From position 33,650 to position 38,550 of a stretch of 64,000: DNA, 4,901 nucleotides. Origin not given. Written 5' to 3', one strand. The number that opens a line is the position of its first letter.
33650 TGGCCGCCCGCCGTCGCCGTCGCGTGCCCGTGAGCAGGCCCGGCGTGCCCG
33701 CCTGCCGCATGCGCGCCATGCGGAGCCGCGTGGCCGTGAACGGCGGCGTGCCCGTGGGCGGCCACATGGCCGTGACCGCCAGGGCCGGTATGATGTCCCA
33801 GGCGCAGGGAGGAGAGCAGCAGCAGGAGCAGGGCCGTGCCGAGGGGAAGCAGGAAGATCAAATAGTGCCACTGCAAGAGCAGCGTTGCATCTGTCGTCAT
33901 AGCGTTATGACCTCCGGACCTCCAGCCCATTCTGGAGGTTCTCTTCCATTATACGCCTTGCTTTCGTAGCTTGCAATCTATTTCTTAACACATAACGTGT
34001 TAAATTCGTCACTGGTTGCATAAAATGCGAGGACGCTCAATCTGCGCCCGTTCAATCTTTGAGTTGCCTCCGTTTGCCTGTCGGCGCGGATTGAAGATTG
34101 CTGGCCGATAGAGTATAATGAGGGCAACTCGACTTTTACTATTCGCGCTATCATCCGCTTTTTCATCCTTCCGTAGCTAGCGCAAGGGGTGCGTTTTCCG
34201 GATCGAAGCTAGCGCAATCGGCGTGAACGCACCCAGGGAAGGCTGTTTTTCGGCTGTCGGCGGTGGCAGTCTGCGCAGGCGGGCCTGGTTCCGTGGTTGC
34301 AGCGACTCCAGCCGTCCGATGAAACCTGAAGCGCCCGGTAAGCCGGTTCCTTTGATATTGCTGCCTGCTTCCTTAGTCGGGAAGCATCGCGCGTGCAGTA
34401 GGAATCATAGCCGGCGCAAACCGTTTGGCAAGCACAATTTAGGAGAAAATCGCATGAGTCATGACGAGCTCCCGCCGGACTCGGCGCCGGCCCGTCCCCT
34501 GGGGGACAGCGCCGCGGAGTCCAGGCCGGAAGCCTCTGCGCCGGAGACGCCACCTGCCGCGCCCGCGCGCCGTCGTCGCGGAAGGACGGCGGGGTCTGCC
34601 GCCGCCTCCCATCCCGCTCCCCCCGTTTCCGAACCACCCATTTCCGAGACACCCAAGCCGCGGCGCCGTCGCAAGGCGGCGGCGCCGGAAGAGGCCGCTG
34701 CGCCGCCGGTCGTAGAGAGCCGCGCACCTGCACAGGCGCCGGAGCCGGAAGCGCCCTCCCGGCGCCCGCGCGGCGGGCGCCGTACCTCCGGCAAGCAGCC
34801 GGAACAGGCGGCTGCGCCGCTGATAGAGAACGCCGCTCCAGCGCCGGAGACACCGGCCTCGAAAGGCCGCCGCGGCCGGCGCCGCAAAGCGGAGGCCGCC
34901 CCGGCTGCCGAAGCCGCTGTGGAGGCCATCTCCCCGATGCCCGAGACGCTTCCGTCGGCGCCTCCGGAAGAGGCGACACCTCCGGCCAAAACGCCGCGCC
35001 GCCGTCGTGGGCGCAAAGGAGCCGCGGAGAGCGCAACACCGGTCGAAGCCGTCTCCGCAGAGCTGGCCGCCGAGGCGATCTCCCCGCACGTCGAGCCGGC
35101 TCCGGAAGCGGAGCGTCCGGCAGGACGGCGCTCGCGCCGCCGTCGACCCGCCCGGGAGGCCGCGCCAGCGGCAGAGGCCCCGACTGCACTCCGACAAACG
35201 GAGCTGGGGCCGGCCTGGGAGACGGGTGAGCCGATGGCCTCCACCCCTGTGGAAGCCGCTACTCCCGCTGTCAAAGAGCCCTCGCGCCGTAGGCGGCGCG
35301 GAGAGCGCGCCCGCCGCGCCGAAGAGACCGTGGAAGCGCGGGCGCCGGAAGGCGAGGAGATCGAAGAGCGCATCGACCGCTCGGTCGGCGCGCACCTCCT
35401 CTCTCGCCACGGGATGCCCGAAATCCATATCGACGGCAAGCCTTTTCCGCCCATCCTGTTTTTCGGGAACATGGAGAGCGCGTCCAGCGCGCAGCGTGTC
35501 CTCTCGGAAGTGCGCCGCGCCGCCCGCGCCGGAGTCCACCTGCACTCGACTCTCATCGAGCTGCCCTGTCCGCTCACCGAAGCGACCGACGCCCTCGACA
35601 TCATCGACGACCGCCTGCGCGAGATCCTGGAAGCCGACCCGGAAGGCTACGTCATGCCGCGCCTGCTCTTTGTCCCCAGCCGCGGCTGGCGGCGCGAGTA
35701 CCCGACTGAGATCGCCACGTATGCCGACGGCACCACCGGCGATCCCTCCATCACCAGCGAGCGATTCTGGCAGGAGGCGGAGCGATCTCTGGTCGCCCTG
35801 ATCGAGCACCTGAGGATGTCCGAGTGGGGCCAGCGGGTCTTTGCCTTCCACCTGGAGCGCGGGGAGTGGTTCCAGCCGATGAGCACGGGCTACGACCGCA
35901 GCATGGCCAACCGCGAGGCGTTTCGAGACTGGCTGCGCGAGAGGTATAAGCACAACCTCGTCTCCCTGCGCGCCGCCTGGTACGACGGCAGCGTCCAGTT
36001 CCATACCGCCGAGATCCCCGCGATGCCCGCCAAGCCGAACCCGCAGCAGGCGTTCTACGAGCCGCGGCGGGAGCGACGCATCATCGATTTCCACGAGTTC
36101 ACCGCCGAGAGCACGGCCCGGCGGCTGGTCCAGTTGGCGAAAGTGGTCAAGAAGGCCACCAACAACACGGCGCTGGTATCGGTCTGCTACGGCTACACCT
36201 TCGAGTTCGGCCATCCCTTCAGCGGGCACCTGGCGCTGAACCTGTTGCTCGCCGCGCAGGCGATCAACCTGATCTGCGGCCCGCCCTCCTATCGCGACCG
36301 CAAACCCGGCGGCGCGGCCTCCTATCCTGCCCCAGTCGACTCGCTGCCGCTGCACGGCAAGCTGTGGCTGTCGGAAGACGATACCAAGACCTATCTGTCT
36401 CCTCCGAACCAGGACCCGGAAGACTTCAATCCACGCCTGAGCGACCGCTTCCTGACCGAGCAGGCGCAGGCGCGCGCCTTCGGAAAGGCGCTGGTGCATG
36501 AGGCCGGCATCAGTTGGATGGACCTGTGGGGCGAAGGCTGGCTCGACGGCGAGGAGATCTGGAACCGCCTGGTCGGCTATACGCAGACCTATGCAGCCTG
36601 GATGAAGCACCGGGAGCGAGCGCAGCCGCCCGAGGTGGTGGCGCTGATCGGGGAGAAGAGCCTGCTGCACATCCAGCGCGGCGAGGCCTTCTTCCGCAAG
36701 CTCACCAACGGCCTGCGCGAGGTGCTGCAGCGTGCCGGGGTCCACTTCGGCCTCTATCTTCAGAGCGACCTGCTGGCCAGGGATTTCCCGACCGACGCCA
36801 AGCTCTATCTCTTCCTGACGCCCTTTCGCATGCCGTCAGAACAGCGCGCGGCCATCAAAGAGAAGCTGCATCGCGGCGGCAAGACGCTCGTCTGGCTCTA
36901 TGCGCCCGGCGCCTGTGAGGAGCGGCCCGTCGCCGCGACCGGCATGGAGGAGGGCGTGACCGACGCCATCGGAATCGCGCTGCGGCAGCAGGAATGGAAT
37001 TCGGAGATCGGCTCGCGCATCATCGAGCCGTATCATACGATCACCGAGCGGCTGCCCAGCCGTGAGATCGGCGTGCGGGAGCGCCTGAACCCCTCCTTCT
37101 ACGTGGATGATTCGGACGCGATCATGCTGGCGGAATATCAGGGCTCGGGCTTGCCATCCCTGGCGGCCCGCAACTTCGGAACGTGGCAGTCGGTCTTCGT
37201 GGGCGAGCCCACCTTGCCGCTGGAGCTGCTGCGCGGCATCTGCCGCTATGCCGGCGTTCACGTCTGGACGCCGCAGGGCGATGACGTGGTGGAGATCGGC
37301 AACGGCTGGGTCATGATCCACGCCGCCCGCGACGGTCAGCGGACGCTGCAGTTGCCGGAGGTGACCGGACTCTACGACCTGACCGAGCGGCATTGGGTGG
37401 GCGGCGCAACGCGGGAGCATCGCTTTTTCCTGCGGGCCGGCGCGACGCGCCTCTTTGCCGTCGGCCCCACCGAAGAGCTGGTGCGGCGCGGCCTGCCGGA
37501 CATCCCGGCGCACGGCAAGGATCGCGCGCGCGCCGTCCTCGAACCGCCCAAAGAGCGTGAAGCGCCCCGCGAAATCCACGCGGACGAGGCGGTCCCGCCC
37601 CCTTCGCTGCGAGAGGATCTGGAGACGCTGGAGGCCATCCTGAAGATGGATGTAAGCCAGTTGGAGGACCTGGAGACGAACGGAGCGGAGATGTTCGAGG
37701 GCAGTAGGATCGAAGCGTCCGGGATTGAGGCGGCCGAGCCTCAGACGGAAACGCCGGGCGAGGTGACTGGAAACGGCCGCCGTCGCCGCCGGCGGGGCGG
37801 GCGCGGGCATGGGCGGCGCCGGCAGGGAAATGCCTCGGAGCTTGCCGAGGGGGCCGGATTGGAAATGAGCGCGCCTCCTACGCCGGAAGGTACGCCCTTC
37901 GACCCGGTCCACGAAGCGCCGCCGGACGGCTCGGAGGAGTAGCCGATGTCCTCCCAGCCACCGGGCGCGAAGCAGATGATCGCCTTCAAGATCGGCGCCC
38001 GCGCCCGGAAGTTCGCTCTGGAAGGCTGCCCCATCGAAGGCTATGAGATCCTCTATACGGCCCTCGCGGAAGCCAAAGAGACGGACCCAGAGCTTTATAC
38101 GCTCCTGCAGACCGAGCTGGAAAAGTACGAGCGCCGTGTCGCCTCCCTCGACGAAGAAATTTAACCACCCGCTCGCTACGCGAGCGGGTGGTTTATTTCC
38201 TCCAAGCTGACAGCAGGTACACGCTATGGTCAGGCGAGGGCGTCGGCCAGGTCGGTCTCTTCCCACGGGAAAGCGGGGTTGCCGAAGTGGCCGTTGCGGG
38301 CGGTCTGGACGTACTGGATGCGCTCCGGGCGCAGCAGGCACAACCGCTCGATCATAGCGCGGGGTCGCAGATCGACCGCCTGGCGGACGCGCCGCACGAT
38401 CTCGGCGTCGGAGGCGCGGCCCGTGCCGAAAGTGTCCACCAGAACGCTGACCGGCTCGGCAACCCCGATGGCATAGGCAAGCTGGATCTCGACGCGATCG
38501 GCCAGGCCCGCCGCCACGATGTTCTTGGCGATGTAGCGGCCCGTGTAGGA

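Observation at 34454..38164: Giant protein with poly-Arg/Pro/Ala disordered N- and C-termini around a GH42-like domain, plus a coupled 72-aa ORF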

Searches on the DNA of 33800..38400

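Call 23: search_rna_families(source=window, start=33800, end=38400, threshold=evalue, max_evalue=1)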
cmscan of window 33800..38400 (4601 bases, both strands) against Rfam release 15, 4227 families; matches with E-value up to 1: 1.
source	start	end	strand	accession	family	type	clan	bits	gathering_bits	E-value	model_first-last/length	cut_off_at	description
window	38131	38198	+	RF02837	anti-hemB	Gene; sRNA;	-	18.8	49.5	0.54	1-81/81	no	Burkholderia RNA 7 (anti-hemB)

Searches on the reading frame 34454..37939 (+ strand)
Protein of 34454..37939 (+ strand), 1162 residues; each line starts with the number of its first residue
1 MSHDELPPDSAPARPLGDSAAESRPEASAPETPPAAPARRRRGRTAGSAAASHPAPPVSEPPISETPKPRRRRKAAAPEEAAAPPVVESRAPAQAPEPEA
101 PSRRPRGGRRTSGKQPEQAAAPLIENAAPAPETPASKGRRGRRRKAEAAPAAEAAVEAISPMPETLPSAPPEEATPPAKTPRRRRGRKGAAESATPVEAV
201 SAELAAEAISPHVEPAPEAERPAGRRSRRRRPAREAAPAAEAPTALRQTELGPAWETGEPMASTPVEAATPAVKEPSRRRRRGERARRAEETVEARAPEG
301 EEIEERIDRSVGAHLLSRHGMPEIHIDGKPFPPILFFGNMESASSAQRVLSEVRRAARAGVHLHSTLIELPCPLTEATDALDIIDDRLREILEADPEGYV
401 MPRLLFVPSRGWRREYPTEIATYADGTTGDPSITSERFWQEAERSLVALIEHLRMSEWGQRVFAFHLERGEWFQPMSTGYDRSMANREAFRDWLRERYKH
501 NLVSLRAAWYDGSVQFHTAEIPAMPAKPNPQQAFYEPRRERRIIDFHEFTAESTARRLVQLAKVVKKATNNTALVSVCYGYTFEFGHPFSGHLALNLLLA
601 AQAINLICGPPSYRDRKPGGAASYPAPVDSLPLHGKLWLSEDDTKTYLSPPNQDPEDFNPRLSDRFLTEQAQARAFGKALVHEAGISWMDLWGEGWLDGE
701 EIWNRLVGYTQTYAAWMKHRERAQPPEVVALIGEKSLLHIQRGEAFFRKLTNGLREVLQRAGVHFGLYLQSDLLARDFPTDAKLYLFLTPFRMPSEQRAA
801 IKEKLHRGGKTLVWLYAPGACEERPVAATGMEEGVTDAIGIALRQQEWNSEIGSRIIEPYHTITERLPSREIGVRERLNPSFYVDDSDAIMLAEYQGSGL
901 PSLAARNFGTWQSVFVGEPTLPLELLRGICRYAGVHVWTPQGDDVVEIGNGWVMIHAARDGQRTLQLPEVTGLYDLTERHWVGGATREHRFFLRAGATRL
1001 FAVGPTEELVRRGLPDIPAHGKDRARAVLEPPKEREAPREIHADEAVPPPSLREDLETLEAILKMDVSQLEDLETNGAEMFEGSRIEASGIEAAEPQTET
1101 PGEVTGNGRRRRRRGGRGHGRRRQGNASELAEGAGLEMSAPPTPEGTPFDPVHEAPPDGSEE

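Call 6: search_protein_families(library=pfam, proteins=[window:34454-37939:+], max_evalue=1)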
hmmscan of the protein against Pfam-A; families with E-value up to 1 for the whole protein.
window:34454-37939:+ (1162 aa): 1 family
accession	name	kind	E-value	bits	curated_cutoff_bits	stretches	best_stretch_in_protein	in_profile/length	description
PF02449.21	Glyco_hydro_42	-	0.0023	17.8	21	1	482-578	146-237/376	Beta-galactosidase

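Call 7: search_protein_families(library=ncbifam, proteins=[window:34454-37939:+], max_evalue=1)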
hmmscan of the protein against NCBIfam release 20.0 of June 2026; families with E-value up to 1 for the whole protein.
window:34454-37939:+ (1162 aa): 0 families

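Call 8: search_solved_structures(query=window:34454-37939:+, max_evalue=10)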
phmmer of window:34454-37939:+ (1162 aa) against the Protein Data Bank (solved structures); distinct sequences matched with E-value up to 10: 7.
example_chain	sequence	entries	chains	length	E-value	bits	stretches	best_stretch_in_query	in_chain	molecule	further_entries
4oif_A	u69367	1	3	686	0.015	16.3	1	487-518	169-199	Beta-galactosidase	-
5dfa_A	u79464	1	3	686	0.015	16.3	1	487-518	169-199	Beta-galactosidase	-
7s0s_F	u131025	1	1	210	0.6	11.1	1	1068-1133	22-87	50S ribosomal protein L4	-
6dzi_E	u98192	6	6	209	0.63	11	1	1068-1133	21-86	50S ribosomal protein L4 | Large ribosomal subunit protein uL4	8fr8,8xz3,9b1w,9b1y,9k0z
5o60_E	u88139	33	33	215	0.64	11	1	1068-1133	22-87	50S ribosomal protein L4 | Large ribosomal subunit protein uL4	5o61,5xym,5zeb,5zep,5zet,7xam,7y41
6dzp_E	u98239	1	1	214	0.65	11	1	1068-1133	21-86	50S ribosomal protein L4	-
2f1f_A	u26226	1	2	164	1.7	9.6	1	408-496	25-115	Acetolactate synthase isozyme III small subunit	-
